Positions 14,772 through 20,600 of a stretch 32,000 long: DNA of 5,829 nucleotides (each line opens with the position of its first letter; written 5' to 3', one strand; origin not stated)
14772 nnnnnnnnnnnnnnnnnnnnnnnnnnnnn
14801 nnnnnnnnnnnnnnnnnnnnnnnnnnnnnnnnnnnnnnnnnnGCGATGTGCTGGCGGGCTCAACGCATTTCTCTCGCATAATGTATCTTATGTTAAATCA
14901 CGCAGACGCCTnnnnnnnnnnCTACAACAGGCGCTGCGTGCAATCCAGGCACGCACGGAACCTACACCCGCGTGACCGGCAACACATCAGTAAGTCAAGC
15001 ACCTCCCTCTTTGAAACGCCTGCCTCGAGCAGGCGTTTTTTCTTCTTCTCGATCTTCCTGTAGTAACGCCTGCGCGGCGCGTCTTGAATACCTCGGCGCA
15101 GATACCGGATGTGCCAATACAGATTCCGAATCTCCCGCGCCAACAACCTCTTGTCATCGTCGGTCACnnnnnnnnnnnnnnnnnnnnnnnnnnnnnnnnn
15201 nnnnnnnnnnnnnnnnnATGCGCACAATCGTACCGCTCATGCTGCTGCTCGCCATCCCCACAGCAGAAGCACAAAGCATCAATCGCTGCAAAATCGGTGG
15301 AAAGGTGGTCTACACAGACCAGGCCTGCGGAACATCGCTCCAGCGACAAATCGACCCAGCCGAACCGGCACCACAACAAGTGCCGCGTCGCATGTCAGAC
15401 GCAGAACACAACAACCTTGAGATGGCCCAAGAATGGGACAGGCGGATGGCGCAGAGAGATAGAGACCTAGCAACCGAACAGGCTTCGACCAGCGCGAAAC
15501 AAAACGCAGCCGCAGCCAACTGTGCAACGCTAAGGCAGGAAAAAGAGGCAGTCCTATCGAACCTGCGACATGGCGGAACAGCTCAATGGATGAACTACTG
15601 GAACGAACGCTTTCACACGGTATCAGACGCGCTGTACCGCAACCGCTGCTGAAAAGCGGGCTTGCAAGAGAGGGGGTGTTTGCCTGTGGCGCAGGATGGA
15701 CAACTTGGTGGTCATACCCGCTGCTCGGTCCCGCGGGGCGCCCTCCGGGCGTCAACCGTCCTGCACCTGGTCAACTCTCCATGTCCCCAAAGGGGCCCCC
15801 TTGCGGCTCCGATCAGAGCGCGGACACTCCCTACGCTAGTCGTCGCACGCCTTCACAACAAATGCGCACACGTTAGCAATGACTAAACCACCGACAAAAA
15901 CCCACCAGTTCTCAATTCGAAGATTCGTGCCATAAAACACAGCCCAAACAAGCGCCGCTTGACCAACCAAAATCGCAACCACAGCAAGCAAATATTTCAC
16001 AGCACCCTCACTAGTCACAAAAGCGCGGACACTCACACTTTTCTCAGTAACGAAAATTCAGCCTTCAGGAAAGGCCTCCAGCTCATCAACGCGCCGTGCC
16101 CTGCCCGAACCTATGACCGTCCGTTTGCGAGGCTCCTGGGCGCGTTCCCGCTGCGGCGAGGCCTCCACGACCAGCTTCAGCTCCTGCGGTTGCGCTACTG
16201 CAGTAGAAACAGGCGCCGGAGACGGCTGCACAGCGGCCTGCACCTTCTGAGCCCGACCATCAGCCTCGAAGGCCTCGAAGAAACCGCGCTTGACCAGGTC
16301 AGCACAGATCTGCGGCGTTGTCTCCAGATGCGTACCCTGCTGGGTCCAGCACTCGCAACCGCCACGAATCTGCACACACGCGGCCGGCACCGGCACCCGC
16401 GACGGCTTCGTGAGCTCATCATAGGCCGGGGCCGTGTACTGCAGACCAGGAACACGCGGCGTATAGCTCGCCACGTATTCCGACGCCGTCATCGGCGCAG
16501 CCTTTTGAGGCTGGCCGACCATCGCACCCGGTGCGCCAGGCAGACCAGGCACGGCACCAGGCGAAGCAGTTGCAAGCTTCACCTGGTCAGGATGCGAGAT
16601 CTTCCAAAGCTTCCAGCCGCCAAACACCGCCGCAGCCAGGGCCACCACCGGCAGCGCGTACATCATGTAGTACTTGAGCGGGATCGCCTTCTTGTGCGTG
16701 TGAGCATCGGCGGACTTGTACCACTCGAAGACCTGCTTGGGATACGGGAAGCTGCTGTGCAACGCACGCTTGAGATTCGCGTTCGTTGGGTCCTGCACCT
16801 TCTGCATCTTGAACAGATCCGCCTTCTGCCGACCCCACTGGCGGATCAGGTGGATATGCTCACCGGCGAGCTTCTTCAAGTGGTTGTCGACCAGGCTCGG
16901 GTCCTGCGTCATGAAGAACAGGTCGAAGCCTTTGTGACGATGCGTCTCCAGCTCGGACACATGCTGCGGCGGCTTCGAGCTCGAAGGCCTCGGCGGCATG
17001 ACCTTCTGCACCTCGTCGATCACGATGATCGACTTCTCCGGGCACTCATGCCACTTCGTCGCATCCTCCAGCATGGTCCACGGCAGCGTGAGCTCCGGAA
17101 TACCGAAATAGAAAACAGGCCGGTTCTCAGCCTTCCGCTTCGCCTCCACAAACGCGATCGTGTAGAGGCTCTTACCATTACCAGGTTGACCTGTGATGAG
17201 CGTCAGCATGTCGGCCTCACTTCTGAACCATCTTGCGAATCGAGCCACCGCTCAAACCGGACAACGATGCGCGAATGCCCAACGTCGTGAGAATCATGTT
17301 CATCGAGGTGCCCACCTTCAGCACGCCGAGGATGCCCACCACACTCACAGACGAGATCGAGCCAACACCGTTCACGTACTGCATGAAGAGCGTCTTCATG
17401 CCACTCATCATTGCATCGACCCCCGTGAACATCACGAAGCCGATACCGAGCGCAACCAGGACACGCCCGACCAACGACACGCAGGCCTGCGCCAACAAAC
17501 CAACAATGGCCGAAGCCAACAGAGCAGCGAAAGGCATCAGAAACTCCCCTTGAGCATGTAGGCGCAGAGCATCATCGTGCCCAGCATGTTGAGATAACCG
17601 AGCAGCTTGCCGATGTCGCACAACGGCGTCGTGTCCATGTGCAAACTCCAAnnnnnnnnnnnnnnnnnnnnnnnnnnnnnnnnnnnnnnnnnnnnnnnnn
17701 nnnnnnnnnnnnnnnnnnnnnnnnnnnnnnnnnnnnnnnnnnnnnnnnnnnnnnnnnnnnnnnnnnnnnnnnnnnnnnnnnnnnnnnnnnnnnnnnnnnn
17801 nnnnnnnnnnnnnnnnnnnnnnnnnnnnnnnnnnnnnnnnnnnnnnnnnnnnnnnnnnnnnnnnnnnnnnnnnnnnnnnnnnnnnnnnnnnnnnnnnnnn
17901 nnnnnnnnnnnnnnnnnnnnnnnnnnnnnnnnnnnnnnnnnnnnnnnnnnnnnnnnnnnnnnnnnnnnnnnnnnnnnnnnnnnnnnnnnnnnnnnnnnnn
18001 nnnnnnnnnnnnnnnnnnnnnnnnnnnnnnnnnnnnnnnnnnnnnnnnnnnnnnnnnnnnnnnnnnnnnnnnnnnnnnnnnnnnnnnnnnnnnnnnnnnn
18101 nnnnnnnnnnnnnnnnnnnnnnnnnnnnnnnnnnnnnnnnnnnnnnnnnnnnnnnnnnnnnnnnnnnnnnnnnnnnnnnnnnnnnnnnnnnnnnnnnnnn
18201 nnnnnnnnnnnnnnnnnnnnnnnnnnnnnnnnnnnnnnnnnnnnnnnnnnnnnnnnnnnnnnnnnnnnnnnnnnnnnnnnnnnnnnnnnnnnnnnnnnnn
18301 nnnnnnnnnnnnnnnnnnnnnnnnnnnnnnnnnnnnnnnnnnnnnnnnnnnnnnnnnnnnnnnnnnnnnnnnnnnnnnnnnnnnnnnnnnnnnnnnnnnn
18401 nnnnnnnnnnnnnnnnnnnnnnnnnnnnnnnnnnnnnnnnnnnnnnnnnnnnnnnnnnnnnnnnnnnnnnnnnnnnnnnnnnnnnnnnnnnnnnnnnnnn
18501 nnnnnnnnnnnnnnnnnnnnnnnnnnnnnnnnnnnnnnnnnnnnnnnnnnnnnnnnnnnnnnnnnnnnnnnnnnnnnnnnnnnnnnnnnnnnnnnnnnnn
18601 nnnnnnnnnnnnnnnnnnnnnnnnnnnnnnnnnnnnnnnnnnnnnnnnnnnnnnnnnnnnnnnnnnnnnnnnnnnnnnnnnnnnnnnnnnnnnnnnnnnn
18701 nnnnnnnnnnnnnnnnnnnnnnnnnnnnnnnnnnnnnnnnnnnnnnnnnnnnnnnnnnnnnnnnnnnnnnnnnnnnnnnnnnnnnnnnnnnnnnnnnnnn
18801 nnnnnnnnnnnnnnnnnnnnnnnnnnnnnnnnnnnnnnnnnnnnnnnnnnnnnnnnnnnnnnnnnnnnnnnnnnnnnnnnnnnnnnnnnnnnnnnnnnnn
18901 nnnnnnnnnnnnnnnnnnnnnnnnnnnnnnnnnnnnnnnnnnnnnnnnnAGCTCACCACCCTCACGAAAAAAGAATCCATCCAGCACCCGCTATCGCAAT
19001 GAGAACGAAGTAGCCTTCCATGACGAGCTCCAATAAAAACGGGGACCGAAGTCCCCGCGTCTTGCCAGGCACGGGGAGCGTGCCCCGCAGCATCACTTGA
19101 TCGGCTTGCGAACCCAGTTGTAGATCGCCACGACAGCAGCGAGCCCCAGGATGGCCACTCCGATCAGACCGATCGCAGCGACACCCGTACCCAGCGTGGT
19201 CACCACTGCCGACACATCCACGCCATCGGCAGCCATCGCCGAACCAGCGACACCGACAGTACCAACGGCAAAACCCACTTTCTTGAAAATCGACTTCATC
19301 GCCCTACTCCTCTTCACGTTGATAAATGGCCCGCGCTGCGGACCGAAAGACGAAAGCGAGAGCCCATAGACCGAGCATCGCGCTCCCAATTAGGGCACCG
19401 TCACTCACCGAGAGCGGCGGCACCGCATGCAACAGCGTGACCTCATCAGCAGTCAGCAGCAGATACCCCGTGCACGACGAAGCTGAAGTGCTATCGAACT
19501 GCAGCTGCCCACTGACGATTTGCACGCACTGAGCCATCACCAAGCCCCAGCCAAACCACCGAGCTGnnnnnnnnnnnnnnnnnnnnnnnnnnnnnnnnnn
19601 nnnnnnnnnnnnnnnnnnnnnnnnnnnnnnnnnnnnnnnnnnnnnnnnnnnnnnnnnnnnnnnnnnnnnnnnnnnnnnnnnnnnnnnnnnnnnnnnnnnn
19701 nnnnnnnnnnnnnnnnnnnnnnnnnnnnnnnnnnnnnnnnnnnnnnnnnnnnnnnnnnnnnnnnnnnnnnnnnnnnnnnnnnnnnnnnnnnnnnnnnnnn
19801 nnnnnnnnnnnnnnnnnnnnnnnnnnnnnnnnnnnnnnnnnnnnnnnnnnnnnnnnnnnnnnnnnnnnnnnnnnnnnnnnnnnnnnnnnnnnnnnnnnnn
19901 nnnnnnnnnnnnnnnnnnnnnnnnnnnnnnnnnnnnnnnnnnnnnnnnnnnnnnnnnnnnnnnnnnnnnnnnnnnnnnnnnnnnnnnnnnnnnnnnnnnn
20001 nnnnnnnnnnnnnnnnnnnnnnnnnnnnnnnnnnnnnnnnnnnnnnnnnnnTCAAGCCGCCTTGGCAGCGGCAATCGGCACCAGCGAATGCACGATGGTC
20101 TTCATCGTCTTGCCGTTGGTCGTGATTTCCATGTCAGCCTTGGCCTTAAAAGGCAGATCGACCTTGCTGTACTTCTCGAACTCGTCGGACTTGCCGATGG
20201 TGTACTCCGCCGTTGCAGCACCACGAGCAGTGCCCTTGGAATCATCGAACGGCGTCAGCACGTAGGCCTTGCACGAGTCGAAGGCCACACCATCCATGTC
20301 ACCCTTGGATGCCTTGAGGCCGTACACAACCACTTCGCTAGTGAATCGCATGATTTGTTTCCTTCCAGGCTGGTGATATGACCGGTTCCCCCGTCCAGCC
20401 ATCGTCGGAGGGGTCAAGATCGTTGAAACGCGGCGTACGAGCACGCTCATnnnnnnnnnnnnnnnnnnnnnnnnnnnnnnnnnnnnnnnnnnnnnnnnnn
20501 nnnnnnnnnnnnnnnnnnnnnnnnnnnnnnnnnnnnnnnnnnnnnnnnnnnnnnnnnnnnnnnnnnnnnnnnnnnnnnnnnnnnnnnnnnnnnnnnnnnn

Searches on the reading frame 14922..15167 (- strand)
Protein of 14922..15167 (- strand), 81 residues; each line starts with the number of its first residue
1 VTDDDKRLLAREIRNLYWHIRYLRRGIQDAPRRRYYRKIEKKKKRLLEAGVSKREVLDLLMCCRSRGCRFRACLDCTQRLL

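Call 36: search_protein_families(library=pfam, proteins=[window:14922-15167:-], max_evalue=1)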
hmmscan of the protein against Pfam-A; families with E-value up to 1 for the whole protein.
window:14922-15167:- (81 aa): 0 families

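Call 41: search_protein_families(library=phrogs, proteins=[window:14922-15167:-], max_evalue=0.01)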
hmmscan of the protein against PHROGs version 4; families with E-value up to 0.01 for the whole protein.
window:14922-15167:- (81 aa): 1 family
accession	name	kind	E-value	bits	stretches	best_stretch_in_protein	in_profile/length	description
phrog_27692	-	unknown function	1.8e-38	131.5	1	6-80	18-92/99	-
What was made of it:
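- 14922..15167 (-): Conserved 81-aa small ORF (phrog_27692) with a C-terminal Cys motif, CCx3-4Cx4-10CxxC. It is convergent with the repressor tail and overlaps it by 51 nt. phrog_27692 match at E = 1.8e-38 (call 41).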

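Call 42: search_protein_families(library=ncbifam, proteins=[window:14922-15167:-], max_evalue=0.1)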
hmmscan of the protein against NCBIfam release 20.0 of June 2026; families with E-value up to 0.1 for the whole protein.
window:14922-15167:- (81 aa): 0 families

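Call 60: find_homologous_proteins(query=window:14925-15167:-, max_evalue=0.001)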
Query window:14925-15167:- (81 aa): 43 proteins with E <= 0.001 among 45 candidates.
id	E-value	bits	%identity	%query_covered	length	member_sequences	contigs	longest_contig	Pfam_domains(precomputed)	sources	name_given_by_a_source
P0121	2.5e-41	157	90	100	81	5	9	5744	-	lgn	-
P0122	3.4e-40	153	88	100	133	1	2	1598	-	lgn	-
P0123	3.6e-39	150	96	90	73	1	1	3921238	-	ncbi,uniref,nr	ncbi:hypothetical protein A9Y76_08080 [Ralstonia insidiosa]|uniref:Uncharacterized protein n=1 Tax=R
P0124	2.6e-35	138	83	99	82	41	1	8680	-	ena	-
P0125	5.7e-34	133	79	100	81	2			-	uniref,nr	uniref:Uncharacterized protein n=1 Tax=Ralstonia solanacearum TaxID=305 RepID=A0A0S4WQ02_RALSL|nr:co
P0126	2.1e-33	132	83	94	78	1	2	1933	-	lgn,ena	-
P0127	5.8e-31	124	82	90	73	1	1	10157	-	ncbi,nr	ncbi:MAG: hypothetical protein HOQ33_04090 [Cupriavidus sp.]|nr:hypothetical protein [Cupriavidus sp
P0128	3.5e-30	121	78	91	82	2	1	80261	-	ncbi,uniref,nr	ncbi:conserved hypothetical protein [Cupriavidus taiwanensis]|uniref:Uncharacterized protein n=1 Tax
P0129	4.6e-30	121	77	100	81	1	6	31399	-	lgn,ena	-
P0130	8.7e-30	120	73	100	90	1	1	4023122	-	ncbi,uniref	ncbi:hypothetical protein [Cupriavidus oxalaticus]|uniref:hypothetical protein n=1 Tax=Cupriavidus o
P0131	5.3e-29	118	73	100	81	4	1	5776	-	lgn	-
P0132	3.8e-28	115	73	98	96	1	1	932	-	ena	-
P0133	1.1e-27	113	76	93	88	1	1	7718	-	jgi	jgi:hypothetical protein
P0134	2.8e-26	109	72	100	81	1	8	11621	-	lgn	-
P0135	3.8e-25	105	65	96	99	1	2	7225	-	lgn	-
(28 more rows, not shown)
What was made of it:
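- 14922..15167 (-): Forty-three homologues were found, all unnamed (call 60).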

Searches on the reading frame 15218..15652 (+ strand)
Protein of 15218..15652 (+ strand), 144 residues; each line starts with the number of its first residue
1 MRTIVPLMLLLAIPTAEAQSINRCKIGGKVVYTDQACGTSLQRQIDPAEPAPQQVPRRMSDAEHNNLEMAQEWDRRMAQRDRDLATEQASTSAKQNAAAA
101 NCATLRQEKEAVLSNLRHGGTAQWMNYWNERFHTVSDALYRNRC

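Call 36: search_protein_families(library=pfam, proteins=[window:15218-15652:+], max_evalue=1)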
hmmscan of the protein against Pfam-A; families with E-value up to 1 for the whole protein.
window:15218-15652:+ (144 aa): 3 families
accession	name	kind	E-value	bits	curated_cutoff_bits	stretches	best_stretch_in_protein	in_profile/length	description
PF13511.11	DUF4124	-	0.00042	21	22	1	9-56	2-51/56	Domain of unknown function (DUF4124)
PF25802.1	WWC1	-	0.031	14.7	27.8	1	71-122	14-65/135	WWC1-like, helical hairpin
PF20283.3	CTD7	-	0.07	13.8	27.6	1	61-126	42-103/126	C-terminal domain 7 of the ABC-three component (ABC-3C) systems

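Call 41: search_protein_families(library=phrogs, proteins=[window:15218-15652:+], max_evalue=0.01)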
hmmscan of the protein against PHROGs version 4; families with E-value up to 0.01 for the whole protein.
window:15218-15652:+ (144 aa): 4 families
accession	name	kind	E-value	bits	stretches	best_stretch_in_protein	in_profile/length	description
phrog_7936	-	unknown function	2.6e-21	77.3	1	3-130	4-125/132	-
phrog_21239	-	unknown function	8.4e-18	65.7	1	42-144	61-167/167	-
phrog_21784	-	unknown function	9.6e-11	42.9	1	16-136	104-229/237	-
phrog_9068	-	unknown function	0.0033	18.2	0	2-46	3-47/175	-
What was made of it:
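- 15218..15652 (+): DUF4124-like secreted-protein gene carried by the phage on the repressor strand. Pfam DUF4124 at E = 4e-4, just under the curated cut-off (call 36). phrog_7936 at E = 3e-21 (call 41).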

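Call 42: search_protein_families(library=ncbifam, proteins=[window:15218-15652:+], max_evalue=0.1)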
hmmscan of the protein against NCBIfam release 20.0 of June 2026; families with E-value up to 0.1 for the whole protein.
window:15218-15652:+ (144 aa): 1 family
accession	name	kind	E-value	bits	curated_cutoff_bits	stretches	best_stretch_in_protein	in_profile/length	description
NF005845.0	PRK07764.1-5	equivalog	0.045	11.9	1897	1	54-126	587-664/957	DNA polymerase III subunit gamma and tau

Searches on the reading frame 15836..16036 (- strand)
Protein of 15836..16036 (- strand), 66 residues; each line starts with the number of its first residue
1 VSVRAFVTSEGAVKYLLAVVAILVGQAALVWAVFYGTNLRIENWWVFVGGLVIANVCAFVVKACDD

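Call 36: search_protein_families(library=pfam, proteins=[window:15836-16036:-], max_evalue=1)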
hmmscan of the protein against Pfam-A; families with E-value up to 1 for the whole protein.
window:15836-16036:- (66 aa): 1 family
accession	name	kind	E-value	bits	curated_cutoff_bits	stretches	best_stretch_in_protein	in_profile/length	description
PF14012.11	DUF4229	-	0.086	13.3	27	1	14-61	2-49/68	Protein of unknown function (DUF4229)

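Call 41: search_protein_families(library=phrogs, proteins=[window:15836-16036:-], max_evalue=0.01)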
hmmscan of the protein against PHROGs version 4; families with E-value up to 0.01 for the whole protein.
window:15836-16036:- (66 aa): 0 families

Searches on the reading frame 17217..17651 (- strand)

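Call 36: search_protein_families(library=pfam, proteins=[window:17217-17651:-], max_evalue=1)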
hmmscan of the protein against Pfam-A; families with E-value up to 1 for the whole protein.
window:17217-17651:- (144 aa): 2 families
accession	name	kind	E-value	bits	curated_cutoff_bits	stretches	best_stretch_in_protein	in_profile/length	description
PF10734.14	DUF2523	-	3.6e-20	72.7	22.1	1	49-131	1-79/80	Protein of unknown function (DUF2523)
PF09874.14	DUF2101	-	0.11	12.7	22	1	43-126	43-124/206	Predicted membrane protein (DUF2101)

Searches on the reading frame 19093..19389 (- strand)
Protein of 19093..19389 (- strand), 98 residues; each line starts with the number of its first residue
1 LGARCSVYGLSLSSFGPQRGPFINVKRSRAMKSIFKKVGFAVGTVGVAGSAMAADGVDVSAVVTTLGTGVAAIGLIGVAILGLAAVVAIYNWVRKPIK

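Call 36: search_protein_families(library=pfam, proteins=[window:19093-19389:-], max_evalue=1)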
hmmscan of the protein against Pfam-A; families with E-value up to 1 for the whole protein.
window:19093-19389:- (98 aa): 1 family
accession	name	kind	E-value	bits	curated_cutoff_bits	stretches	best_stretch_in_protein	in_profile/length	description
PF05356.16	Phage_Coat_B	-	4.1e-11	43.2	23.5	1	42-96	2-55/56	Inovirus Coat protein B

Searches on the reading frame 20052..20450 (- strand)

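Call 5: search_protein_families(library=pfam, proteins=[window:20052-20450:-], max_evalue=0.01)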
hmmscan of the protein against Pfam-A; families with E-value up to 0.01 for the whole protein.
window:20052-20450:- (132 aa): 0 families

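Call 41: search_protein_families(library=phrogs, proteins=[window:20052-20450:-], max_evalue=0.01)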
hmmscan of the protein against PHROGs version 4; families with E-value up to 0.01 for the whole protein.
window:20052-20450:- (132 aa): 1 family
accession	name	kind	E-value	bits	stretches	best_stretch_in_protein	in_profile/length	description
phrog_4994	-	unknown function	1.5e-27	97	1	34-130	1-97/103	-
